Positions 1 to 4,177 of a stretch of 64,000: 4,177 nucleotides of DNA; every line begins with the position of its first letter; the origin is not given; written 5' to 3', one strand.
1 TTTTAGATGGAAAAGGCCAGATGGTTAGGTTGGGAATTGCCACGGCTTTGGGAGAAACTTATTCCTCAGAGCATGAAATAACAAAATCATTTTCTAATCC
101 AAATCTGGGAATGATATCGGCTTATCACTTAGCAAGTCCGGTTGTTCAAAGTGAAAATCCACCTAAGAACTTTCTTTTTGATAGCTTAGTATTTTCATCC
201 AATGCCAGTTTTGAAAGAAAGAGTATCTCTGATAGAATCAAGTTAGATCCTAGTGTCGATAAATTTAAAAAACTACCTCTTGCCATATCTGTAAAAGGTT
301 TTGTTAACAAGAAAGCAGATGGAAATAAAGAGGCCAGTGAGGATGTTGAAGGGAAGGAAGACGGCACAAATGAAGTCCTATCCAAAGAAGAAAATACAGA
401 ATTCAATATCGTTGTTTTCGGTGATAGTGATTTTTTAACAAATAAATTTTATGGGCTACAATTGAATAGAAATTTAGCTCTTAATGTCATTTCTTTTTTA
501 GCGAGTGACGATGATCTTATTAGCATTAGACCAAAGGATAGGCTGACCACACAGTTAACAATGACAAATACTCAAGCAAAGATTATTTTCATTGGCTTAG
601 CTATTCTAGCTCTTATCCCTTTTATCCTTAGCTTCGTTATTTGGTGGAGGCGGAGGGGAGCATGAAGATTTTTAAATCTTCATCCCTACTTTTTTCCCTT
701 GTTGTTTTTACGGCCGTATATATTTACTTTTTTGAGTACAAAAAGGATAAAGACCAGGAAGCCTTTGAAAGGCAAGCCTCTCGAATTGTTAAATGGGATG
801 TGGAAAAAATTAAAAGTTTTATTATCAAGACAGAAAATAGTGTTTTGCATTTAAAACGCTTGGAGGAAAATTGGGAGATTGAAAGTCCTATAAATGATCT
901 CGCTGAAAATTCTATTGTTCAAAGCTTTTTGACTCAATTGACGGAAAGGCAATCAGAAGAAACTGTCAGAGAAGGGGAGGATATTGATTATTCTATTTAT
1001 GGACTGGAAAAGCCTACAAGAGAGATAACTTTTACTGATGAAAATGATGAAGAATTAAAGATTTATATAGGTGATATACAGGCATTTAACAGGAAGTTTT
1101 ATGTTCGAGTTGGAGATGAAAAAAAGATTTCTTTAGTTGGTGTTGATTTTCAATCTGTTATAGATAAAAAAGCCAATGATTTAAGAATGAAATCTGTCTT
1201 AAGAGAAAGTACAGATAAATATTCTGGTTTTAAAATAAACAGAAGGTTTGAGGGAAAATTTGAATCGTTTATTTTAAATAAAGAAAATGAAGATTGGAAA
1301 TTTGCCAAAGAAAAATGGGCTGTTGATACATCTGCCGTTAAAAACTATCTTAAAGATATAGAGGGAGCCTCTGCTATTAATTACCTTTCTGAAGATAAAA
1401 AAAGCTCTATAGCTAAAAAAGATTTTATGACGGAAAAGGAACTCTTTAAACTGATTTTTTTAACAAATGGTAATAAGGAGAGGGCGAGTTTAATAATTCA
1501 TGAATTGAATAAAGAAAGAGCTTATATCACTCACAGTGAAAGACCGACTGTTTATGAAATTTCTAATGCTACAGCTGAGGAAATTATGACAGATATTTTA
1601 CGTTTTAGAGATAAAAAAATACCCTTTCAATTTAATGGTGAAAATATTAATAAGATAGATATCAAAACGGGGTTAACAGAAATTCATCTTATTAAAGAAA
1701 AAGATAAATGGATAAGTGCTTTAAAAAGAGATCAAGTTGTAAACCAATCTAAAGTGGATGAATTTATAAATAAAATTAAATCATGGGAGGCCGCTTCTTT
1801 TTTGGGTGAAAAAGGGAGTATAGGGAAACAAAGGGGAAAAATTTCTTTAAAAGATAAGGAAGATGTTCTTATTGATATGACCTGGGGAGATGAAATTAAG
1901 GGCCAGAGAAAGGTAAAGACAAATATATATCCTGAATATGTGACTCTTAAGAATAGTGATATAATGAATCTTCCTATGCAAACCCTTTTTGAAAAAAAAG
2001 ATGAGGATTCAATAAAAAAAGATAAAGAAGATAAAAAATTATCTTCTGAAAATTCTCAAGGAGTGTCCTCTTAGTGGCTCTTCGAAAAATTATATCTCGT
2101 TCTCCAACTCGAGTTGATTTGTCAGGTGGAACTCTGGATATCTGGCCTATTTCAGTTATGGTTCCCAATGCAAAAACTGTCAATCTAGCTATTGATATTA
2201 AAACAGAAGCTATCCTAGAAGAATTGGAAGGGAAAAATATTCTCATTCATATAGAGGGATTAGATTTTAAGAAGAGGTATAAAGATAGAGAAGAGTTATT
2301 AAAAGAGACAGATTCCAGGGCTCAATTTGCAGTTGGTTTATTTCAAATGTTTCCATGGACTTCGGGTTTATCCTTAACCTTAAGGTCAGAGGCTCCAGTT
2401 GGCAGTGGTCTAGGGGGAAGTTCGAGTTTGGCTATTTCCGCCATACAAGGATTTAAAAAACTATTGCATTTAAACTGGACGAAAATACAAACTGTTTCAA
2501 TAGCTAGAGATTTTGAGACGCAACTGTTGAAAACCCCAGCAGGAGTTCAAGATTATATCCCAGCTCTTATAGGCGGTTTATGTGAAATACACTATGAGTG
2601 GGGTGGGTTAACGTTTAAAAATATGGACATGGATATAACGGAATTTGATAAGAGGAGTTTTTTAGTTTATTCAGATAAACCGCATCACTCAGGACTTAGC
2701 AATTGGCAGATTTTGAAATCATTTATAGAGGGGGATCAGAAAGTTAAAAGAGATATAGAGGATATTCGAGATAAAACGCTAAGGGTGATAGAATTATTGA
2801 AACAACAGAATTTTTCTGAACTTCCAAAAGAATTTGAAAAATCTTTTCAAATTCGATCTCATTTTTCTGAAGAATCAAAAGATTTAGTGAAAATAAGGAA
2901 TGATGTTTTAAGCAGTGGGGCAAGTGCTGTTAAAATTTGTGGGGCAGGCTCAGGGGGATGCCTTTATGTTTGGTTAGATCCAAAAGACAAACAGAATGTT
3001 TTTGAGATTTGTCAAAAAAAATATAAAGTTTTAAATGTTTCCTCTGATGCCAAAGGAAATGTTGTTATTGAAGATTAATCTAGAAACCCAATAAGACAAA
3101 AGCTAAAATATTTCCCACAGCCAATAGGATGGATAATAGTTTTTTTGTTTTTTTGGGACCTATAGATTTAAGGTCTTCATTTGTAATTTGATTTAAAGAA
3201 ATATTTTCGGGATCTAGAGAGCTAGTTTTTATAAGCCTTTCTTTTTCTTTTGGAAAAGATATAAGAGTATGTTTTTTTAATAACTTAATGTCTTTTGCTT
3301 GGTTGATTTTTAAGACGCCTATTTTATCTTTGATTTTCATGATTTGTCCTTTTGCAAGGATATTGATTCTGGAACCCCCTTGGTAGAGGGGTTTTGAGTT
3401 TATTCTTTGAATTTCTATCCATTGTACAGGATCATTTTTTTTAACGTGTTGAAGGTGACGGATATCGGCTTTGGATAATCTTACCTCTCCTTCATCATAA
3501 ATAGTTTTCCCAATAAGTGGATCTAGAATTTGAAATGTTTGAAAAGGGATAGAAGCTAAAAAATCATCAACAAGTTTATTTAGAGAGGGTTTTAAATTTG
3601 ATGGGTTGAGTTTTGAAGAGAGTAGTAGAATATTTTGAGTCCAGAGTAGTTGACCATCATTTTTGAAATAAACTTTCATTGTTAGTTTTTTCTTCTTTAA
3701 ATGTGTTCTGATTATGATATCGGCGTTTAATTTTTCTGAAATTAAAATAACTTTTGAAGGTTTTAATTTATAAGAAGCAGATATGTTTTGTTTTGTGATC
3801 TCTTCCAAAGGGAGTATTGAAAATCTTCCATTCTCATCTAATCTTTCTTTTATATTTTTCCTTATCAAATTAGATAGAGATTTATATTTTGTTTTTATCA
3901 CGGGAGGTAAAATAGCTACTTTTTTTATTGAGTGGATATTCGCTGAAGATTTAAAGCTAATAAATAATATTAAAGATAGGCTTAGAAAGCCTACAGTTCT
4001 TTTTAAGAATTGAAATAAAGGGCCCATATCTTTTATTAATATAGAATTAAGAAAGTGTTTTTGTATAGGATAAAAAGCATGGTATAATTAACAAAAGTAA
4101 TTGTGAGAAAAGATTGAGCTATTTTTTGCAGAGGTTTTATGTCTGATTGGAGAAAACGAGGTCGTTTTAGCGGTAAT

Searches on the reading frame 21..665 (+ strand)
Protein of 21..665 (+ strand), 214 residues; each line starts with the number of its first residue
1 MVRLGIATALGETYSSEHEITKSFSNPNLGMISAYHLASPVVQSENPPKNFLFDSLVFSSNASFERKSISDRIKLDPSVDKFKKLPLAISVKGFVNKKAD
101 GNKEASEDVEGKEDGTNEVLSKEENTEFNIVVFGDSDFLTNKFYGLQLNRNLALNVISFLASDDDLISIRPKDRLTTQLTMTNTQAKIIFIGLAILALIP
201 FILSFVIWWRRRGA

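Call 45: search_protein_families(library=pfam, proteins=[window:21-665:+], max_evalue=0.00001)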
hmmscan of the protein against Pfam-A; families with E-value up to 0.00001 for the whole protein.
window:21-665:+ (214 aa): 1 family
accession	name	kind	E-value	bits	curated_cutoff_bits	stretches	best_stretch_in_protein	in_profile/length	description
PF09822.16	ABC_transp_aux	-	4.1e-06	26.7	34.7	1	17-147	156-266/288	ABC-type uncharacterized transport system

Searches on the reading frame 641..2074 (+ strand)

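Call 45: search_protein_families(library=pfam, proteins=[window:641-2074:+], max_evalue=0.00001)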
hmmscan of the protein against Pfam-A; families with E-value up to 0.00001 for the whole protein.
window:641-2074:+ (477 aa): 1 family
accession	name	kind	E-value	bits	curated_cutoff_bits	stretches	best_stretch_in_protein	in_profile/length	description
PF14238.11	DUF4340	-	8.7e-33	114.5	25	2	78-254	1-173/183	Domain of unknown function (DUF4340)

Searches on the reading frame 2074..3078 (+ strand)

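Call 45: search_protein_families(library=pfam, proteins=[window:2074-3078:+], max_evalue=0.00001)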
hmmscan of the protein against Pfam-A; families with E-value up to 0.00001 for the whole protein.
window:2074-3078:+ (334 aa): 2 families
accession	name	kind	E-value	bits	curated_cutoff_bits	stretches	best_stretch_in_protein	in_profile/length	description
PF00288.32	GHMP_kinases_N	-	2e-13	50.8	22.3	1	91-168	12-87/87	GHMP kinases N terminal domain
PF08544.19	GHMP_kinases_C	-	1.1e-07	32.6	21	1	239-318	2-84/85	GHMP kinases C terminal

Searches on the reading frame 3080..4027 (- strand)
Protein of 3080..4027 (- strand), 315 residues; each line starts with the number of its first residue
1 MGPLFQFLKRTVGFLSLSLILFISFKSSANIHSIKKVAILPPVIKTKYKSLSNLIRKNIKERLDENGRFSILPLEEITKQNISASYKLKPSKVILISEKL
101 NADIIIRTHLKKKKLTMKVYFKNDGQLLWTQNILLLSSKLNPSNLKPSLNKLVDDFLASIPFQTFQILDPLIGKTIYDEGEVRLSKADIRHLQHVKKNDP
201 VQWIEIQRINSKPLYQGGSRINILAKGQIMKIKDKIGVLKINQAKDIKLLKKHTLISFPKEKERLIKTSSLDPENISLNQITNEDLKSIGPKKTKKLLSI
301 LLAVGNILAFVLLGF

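Call 45: search_protein_families(library=pfam, proteins=[window:3080-4027:-], max_evalue=0.00001)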
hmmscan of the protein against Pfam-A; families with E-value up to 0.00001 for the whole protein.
window:3080-4027:- (315 aa): 0 families

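Call 100: search_protein_families(library=pfam, proteins=[window:3080-4027:-], max_evalue=0.05)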
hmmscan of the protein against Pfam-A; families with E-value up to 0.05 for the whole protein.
window:3080-4027:- (315 aa): 1 family
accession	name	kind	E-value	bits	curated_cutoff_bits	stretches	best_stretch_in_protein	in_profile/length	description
PF23251.1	KH_PARP14_4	-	0.0056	16.8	22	0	78-99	27-48/65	PARP14, fourth type I KH domain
